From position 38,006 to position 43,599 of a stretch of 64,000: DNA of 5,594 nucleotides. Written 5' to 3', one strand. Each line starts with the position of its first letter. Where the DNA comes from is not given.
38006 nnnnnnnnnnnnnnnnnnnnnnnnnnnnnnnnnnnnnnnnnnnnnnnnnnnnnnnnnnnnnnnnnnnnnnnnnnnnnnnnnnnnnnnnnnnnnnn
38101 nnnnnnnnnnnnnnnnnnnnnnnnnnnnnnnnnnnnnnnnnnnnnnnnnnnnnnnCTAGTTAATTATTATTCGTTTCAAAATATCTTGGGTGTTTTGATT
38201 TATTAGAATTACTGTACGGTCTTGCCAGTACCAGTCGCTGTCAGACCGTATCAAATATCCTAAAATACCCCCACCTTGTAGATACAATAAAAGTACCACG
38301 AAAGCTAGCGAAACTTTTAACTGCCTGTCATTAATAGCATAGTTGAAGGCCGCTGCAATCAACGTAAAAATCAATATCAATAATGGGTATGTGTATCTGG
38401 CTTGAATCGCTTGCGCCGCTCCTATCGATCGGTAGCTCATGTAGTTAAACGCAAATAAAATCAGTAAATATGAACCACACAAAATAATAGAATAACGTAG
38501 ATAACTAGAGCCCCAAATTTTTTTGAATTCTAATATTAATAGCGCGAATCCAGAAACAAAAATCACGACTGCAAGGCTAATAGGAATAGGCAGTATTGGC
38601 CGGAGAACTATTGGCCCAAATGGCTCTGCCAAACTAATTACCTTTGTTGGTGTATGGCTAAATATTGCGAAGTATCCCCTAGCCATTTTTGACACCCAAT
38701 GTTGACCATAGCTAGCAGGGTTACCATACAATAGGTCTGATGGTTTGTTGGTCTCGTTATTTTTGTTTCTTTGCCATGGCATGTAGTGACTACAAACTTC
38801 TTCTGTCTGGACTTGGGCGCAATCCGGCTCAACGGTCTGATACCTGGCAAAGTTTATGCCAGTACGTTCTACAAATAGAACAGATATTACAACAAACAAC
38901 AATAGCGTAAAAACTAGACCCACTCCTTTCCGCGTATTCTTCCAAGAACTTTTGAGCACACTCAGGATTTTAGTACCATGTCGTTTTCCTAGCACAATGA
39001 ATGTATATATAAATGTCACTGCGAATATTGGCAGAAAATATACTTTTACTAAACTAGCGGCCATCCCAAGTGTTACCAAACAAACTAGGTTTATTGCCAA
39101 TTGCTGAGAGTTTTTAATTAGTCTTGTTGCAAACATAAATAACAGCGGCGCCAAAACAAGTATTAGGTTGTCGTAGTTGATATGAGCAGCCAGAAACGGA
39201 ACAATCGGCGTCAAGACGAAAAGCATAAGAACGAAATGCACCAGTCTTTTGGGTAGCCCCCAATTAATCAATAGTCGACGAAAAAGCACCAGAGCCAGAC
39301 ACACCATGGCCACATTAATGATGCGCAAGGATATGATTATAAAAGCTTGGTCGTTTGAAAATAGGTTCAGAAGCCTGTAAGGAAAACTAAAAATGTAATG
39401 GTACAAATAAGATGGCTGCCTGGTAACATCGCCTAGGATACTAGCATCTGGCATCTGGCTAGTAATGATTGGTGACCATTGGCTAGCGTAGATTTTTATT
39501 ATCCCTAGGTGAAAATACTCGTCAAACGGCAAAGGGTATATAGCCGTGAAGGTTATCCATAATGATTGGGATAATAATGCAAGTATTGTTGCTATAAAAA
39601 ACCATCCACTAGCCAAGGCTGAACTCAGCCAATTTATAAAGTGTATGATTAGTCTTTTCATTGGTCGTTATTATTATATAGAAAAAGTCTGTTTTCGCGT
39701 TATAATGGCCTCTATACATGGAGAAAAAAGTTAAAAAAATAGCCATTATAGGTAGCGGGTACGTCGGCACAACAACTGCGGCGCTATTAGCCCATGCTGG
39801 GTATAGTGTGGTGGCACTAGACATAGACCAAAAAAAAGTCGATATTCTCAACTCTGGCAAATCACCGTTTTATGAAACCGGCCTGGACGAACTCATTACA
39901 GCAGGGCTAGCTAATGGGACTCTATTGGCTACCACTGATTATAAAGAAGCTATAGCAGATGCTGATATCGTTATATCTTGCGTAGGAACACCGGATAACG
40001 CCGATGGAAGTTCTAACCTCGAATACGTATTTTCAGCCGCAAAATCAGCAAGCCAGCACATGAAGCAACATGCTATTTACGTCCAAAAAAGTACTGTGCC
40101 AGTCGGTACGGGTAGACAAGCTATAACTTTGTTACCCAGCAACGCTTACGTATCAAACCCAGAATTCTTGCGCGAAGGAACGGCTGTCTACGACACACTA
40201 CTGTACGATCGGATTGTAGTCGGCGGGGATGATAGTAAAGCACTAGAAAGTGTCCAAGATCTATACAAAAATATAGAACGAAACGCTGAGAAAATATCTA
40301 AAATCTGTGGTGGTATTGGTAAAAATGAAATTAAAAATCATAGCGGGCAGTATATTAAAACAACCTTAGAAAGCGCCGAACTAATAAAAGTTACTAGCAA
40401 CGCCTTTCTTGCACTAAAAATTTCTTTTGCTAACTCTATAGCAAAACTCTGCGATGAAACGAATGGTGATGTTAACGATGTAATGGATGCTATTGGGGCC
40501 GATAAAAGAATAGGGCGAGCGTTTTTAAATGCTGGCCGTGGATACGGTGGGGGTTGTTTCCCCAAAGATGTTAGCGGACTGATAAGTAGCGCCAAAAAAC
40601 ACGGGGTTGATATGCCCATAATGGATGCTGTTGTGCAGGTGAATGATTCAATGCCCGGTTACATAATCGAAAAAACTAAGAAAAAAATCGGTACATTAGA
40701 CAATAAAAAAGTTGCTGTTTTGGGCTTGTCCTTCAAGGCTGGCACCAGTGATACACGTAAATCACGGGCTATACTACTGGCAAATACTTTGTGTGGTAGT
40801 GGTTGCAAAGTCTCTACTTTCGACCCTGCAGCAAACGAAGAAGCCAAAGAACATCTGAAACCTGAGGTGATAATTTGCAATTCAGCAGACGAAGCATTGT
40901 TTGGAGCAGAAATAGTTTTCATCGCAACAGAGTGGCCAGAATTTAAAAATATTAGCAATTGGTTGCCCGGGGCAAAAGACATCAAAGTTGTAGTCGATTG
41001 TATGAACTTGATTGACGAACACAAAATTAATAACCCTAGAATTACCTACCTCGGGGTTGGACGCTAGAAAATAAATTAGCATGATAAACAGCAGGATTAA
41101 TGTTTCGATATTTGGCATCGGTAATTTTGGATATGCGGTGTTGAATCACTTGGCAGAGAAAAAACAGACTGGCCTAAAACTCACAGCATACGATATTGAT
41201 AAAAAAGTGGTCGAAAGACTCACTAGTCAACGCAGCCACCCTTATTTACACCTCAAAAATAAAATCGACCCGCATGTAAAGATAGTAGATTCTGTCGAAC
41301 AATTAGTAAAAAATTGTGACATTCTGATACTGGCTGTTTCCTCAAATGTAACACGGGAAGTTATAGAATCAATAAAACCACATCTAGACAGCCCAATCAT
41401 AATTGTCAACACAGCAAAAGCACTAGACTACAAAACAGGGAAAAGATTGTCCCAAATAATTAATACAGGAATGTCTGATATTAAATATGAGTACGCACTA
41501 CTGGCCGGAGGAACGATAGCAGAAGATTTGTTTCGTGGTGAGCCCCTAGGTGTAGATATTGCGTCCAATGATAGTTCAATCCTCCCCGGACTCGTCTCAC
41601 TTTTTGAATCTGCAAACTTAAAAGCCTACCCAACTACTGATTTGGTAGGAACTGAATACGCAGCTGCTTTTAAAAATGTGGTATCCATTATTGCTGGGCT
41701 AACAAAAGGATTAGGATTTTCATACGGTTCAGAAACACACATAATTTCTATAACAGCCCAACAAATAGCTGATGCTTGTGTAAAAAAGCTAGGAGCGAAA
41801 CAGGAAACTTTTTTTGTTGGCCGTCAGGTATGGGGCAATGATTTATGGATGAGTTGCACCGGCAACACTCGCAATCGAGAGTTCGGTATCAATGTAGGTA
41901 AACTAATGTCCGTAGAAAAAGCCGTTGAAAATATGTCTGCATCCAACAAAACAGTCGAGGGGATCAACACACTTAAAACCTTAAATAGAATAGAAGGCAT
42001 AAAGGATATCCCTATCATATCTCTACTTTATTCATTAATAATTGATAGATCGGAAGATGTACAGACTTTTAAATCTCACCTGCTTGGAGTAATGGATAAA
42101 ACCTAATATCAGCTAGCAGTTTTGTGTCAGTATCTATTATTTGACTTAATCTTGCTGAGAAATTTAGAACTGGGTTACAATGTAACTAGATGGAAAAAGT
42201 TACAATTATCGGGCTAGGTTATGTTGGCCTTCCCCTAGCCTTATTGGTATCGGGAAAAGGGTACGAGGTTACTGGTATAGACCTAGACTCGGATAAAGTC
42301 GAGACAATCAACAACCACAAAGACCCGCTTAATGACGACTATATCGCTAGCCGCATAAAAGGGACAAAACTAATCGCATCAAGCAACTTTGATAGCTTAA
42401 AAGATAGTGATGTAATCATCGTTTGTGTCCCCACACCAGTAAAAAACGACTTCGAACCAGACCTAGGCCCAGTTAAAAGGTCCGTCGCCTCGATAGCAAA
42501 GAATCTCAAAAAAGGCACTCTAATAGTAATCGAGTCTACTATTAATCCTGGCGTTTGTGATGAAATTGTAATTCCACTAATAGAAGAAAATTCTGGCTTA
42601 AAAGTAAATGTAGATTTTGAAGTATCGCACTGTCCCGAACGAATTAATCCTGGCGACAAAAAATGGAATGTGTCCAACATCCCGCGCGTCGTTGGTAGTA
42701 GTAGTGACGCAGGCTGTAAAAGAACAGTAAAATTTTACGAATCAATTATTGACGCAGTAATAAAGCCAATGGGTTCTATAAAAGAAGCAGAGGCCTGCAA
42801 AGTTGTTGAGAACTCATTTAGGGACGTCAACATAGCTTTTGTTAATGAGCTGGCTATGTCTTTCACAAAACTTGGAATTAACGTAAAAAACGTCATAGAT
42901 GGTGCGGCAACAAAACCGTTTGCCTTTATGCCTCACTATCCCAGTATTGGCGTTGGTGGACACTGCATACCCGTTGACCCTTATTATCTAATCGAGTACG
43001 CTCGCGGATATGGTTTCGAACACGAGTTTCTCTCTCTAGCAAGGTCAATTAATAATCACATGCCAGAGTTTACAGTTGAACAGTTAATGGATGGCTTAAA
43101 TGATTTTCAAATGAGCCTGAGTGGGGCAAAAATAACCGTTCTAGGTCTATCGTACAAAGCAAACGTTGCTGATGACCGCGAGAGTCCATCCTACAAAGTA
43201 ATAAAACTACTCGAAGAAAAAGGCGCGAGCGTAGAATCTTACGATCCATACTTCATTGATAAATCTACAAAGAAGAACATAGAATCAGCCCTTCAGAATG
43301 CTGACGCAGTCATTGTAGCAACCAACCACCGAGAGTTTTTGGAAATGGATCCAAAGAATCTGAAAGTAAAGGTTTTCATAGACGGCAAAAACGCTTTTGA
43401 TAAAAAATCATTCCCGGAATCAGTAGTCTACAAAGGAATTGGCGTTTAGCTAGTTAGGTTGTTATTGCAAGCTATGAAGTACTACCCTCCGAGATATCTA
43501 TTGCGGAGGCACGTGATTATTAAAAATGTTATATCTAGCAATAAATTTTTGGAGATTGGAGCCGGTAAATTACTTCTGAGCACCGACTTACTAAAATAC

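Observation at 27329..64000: About 37-kb contiguous envelope glycopolymer locus resembling streptococcal rhamnose-polysaccharide (RGP/GAC-type) logic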

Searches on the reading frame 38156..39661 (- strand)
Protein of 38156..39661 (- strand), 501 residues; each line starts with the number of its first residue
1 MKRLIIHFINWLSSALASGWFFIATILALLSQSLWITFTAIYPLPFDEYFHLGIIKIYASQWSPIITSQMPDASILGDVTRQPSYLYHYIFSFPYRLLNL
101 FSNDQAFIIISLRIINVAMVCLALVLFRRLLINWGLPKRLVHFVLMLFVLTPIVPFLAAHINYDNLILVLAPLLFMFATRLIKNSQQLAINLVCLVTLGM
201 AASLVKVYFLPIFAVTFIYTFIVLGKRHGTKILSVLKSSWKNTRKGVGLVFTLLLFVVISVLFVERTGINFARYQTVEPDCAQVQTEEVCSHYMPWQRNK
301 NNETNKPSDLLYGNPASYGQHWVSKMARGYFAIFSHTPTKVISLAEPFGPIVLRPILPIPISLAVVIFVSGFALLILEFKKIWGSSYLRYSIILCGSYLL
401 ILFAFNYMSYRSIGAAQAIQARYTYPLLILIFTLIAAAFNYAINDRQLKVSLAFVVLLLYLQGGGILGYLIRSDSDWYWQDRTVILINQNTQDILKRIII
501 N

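Call 4: search_protein_families(library=pfam, proteins=[window:38156-39661:-])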
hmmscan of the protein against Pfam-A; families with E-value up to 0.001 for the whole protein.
window:38156-39661:- (501 aa): 1 family
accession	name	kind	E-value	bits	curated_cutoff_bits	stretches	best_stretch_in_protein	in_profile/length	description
PF09913.15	DUF2142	-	1.2e-05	24.8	30.1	1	99-430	114-394/395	Predicted membrane protein (DUF2142)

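Call 9: search_protein_families(library=ncbifam, proteins=[window:38156-39661:-], max_evalue=0.01)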
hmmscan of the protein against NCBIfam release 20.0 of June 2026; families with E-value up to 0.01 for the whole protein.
window:38156-39661:- (501 aa): 0 families

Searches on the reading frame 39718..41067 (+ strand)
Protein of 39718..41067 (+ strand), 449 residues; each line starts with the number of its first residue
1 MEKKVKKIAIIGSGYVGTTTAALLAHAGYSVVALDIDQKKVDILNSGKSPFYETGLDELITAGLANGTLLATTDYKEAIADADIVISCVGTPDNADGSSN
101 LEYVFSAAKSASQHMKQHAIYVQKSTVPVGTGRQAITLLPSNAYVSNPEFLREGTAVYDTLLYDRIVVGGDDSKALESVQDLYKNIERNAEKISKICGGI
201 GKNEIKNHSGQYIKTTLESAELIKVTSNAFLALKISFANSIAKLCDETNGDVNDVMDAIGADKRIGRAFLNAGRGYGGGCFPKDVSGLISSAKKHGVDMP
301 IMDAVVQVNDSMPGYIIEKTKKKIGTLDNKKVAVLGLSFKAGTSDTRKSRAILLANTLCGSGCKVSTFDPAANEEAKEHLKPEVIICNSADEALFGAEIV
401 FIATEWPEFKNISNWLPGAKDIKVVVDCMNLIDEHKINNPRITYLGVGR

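Call 4: search_protein_families(library=pfam, proteins=[window:39718-41067:+])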
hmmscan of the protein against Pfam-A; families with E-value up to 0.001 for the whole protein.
window:39718-41067:+ (449 aa): 14 families
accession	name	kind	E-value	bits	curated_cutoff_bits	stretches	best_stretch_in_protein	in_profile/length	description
PF03721.20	UDPG_MGDP_dh_N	-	9.7e-54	182.2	27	1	6-180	1-185/187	UDP-glucose/GDP-mannose dehydrogenase family, NAD binding domain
PF00984.24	UDPG_MGDP_dh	-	6.8e-35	119.5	25.4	1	218-310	1-93/94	UDP-glucose/GDP-mannose dehydrogenase family, central domain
PF03720.21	UDPG_MGDP_dh_C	-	1.3e-24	87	30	1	333-433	1-102/103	UDP-glucose/GDP-mannose dehydrogenase family, UDP binding domain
PF03807.23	F420_oxidored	-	2.7e-12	47.5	21.6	1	7-95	1-73/94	NADP oxidoreductase coenzyme F420-dependent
PF03446.21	NAD_binding_2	-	4.1e-09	37.1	21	1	7-133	1-101/161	NAD binding domain of 6-phosphogluconate dehydrogenase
PF02737.24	3HCDH_N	-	2.3e-07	31.4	22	1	7-89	1-86/180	3-hydroxyacyl-CoA dehydrogenase, NAD binding domain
PF01210.29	NAD_Gly3P_dh_N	-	1e-06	29.3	23.1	1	7-91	1-79/158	NAD-dependent glycerol-3-phosphate dehydrogenase N-terminus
PF01262.27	AlaDh_PNT_C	-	1.1e-05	25.4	23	1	7-93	30-104/214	Alanine dehydrogenase/PNT, C-terminal domain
PF13241.12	NAD_binding_7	-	1.3e-05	26.1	22.1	0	5-93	7-73/104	Putative NAD(P)-binding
PF02826.25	2-Hacid_dh_C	-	8.1e-05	22.5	25.1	0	5-59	36-88/178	D-isomer specific 2-hydroxyacid dehydrogenase, NAD binding domain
PF02558.23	ApbA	-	0.0001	22.4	22.2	1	8-93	1-78/150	Ketopantoate reductase PanE/ApbA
PF01488.26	Shikimate_DH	-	0.00024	21.7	24.3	0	5-105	12-99/138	Shikimate / quinate 5-dehydrogenase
PF01266.30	DAO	-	0.00052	20.1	27.9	0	7-35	1-29/353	FAD dependent oxidoreductase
PF02254.24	TrkA_N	-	0.0007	20.3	23.8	0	8-46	1-39/116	TrkA-N domain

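Call 65: search_protein_families(library=ncbifam, proteins=[window:39718-41067:+], max_evalue=0.00001)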
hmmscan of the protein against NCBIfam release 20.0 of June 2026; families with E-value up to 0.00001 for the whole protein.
window:39718-41067:+ (449 aa): 11 families
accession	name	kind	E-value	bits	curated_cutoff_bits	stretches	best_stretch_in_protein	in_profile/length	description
TIGR03026.1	NDP-sugDHase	subfamily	1.2e-122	409.6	189.8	2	209-428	193-411/413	nucleotide sugar dehydrogenase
NF047673.2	TeichurnBiosyTuaD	equivalog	2.1e-103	346.8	700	1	5-449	1-431/439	UDP-glucose 6-dehydrogenase TuaD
NF041297.1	UDPGDh_AglM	equivalog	1e-102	344.3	670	1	7-435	2-420/429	UDP-glucose 6-dehydrogenase AglM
NF040825.1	UDPMaNacDH_Arch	equivalog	7.9e-49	166.6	750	1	7-435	2-404/418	UDP-N-acetyl-D-mannosamine dehydrogenase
NF008286.0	PRK11064.1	equivalog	3.4e-44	151.1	459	1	5-414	3-404/420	UDP-N-acetyl-D-mannosamine dehydrogenase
NF011631.0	PRK15057.1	equivalog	3.7e-36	125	757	1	7-376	2-343/388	UDP-glucose 6-dehydrogenase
NF011729.0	PRK15182.1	equivalog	1.1e-22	80.5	592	1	7-411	8-393/425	Vi polysaccharide biosynthesis UDP-N-acetylglucosamine C-6 dehydrogenase TviB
NF000942.0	PRK00094.1-4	subfamily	2.1e-09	37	257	0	6-101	3-92/334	NAD(P)H-dependent glycerol-3-phosphate dehydrogenase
NF042925.1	FHMPC_DH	equivalog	7.1e-08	32.1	500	1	6-89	1-85/304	5-formyl-3-hydroxy-2-methylpyridine 4-carboxylate 5-dehydrogenase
NF006143.0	PRK08293.1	equivalog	3.4e-06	26.6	312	1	3-89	2-93/291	3-hydroxyacyl-CoA dehydrogenase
NF004863.0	PRK06223.1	subfamily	3.6e-06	26.3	283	1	5-97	3-87/313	malate dehydrogenase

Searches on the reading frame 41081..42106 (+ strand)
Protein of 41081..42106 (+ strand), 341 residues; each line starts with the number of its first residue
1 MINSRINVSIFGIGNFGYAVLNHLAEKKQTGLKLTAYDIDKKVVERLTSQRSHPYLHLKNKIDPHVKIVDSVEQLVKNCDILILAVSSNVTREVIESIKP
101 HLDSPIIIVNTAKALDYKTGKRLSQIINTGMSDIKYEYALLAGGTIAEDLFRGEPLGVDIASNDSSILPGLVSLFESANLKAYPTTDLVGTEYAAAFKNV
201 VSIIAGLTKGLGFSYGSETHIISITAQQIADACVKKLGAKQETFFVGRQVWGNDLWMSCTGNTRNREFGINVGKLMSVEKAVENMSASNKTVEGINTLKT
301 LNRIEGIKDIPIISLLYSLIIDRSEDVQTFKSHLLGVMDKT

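Call 4: search_protein_families(library=pfam, proteins=[window:41081-42106:+])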
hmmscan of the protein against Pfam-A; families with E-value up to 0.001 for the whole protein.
window:41081-42106:+ (341 aa): 6 families
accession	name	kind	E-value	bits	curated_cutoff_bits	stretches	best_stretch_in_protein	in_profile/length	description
PF01210.29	NAD_Gly3P_dh_N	-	9.3e-23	81.4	23.1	1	8-166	2-156/158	NAD-dependent glycerol-3-phosphate dehydrogenase N-terminus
PF07479.19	NAD_Gly3P_dh_C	-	1.3e-21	77.8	25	1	187-323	1-134/142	NAD-dependent glycerol-3-phosphate dehydrogenase C-terminus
PF03446.21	NAD_binding_2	-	5.1e-07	30.3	21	1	8-125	2-106/161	NAD binding domain of 6-phosphogluconate dehydrogenase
PF20618.3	GPD_NAD_C_bact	-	3.6e-06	27.9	27.6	1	254-304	5-51/66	Bacterial GPD, NAD-dependent C-terminal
PF03807.23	F420_oxidored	-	9.8e-06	26.5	21.6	1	8-108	2-89/94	NADP oxidoreductase coenzyme F420-dependent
PF02629.25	CoA_binding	-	1.3e-05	26.3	22.3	1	5-96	3-81/97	CoA binding domain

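Call 65: search_protein_families(library=ncbifam, proteins=[window:41081-42106:+], max_evalue=0.00001)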
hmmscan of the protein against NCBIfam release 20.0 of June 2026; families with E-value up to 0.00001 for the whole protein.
window:41081-42106:+ (341 aa): 16 families
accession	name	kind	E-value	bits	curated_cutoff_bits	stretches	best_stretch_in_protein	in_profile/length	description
NF000942.0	PRK00094.1-4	subfamily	6.9e-51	173.4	257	1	7-336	4-326/334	NAD(P)H-dependent glycerol-3-phosphate dehydrogenase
NF000941.0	PRK00094.1-3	equivalog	1.7e-47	162.3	423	1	7-325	3-316/336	NAD(P)H-dependent glycerol-3-phosphate dehydrogenase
NF000939.0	PRK00094.1-1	equivalog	4.8e-39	134.4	473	1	3-336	3-329/339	NAD(P)H-dependent glycerol-3-phosphate dehydrogenase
NF000940.0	PRK00094.1-2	subfamily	1e-38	133.7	202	1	7-329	2-316/330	NAD(P)H-dependent glycerol-3-phosphate dehydrogenase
NF000946.0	PRK00094.2-4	equivalog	2.5e-35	122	455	1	5-325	4-316/342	NAD(P)H-dependent glycerol-3-phosphate dehydrogenase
NF009098.0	PRK12439.1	equivalog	8.1e-33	114.2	436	1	5-331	7-325/341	NAD(P)H-dependent glycerol-3-phosphate dehydrogenase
NF000944.0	PRK00094.2-2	equivalog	1.2e-29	103.3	603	1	5-323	20-329/371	NAD(P)H-dependent glycerol-3-phosphate dehydrogenase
NF011212.0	PRK14619.1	equivalog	2.7e-27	95.8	377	1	70-324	40-290/309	NAD(P)H-dependent glycerol-3-phosphate dehydrogenase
NF011213.0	PRK14620.1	equivalog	8.1e-26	90.9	478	1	7-322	2-313/326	NAD(P)H-dependent glycerol-3-phosphate dehydrogenase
NF000943.0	PRK00094.2-1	equivalog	3.7e-24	85.8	400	1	7-324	2-284/296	NAD(P)H-dependent glycerol-3-phosphate dehydrogenase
NF000947.0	PRK00094.2-5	equivalog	2.4e-23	83.1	251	1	6-323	5-317/323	NAD(P)H-dependent glycerol-3-phosphate dehydrogenase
NF011211.0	PRK14618.1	equivalog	1.7e-22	80.1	489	1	6-322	5-309/328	NAD(P)H-dependent glycerol-3-phosphate dehydrogenase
TIGR03376.1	glycerol3P_DH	equivalog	4.4e-22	78.7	285.5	1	8-323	2-332/342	glycerol-3-phosphate dehydrogenase (NAD(+))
NF000945.0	PRK00094.2-3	equivalog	1.8e-15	57.5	491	1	7-274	2-277/352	NAD(P)H-dependent glycerol-3-phosphate dehydrogenase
TIGR00873.1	gnd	equivalog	4.9e-06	25.6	426.7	1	13-132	2-118/467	decarboxylating NADP(+)-dependent phosphogluconate dehydrogenase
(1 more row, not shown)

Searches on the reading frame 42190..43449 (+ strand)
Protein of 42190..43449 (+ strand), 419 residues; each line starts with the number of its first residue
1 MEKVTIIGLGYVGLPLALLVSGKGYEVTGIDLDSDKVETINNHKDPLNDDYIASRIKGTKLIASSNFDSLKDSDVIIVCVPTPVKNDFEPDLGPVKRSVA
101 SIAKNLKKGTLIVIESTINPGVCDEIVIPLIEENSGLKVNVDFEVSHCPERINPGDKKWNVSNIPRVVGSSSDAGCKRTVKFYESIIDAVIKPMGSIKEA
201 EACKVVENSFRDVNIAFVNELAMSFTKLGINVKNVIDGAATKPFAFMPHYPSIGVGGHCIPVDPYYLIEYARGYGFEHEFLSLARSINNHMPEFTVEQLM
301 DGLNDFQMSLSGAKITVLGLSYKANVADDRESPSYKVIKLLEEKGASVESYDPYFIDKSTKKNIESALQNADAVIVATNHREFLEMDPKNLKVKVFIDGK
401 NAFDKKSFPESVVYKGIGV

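Call 4: search_protein_families(library=pfam, proteins=[window:42190-43449:+])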
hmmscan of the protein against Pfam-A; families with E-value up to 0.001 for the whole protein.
window:42190-43449:+ (419 aa): 9 families
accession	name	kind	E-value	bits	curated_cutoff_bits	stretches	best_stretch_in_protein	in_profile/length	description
PF03721.20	UDPG_MGDP_dh_N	-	2.2e-40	138.7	27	1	3-174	2-178/187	UDP-glucose/GDP-mannose dehydrogenase family, NAD binding domain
PF00984.24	UDPG_MGDP_dh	-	6.8e-29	100.3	25.4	1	198-289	1-93/94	UDP-glucose/GDP-mannose dehydrogenase family, central domain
PF03720.21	UDPG_MGDP_dh_C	-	1.2e-24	87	30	1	317-405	2-103/103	UDP-glucose/GDP-mannose dehydrogenase family, UDP binding domain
PF03446.21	NAD_binding_2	-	2.7e-08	34.4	21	1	3-124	1-101/161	NAD binding domain of 6-phosphogluconate dehydrogenase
PF01210.29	NAD_Gly3P_dh_N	-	3.6e-08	34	23.1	1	3-115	1-115/158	NAD-dependent glycerol-3-phosphate dehydrogenase N-terminus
PF03807.23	F420_oxidored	-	8.3e-06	26.8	21.6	1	3-85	1-72/94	NADP oxidoreductase coenzyme F420-dependent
PF02558.23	ApbA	-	0.00015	21.8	22.2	0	4-82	1-76/150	Ketopantoate reductase PanE/ApbA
PF01262.27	AlaDh_PNT_C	-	0.00022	21.2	23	0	3-85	30-105/214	Alanine dehydrogenase/PNT, C-terminal domain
PF02254.24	TrkA_N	-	0.00033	21.4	23.8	0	4-44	1-41/116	TrkA-N domain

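Call 65: search_protein_families(library=ncbifam, proteins=[window:42190-43449:+], max_evalue=0.00001)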
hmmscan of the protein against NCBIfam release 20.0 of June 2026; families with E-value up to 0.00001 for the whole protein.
window:42190-43449:+ (419 aa): 10 families
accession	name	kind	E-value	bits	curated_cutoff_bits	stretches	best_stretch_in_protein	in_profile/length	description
TIGR03026.1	NDP-sugDHase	subfamily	3.1e-124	414.9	189.8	1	3-401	2-413/413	nucleotide sugar dehydrogenase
NF040825.1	UDPMaNacDH_Arch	equivalog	1.9e-96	323.5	750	1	3-418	2-414/418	UDP-N-acetyl-D-mannosamine dehydrogenase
NF011729.0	PRK15182.1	equivalog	1.6e-73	247.9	592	1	3-391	8-399/425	Vi polysaccharide biosynthesis UDP-N-acetylglucosamine C-6 dehydrogenase TviB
NF008286.0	PRK11064.1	equivalog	2e-70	237.5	459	1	2-401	4-417/420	UDP-N-acetyl-D-mannosamine dehydrogenase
NF041297.1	UDPGDh_AglM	equivalog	1.6e-59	202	670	1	3-417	2-428/429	UDP-glucose 6-dehydrogenase AglM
NF047673.2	TeichurnBiosyTuaD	equivalog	8.4e-50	170.2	700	1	1-418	1-430/439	UDP-glucose 6-dehydrogenase TuaD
NF011631.0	PRK15057.1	equivalog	6.9e-19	68.2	757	1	3-379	2-368/388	UDP-glucose 6-dehydrogenase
NF000941.0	PRK00094.1-3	equivalog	8.3e-07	28.6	423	1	1-112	1-114/336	NAD(P)H-dependent glycerol-3-phosphate dehydrogenase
TIGR01505.1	tartro_sem_red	equivalog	2.6e-06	26.9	340.75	0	3-237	1-202/291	2-hydroxy-3-oxopropionate reductase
NF000947.0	PRK00094.2-5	equivalog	3.1e-06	26.9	251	1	2-82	5-83/323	NAD(P)H-dependent glycerol-3-phosphate dehydrogenase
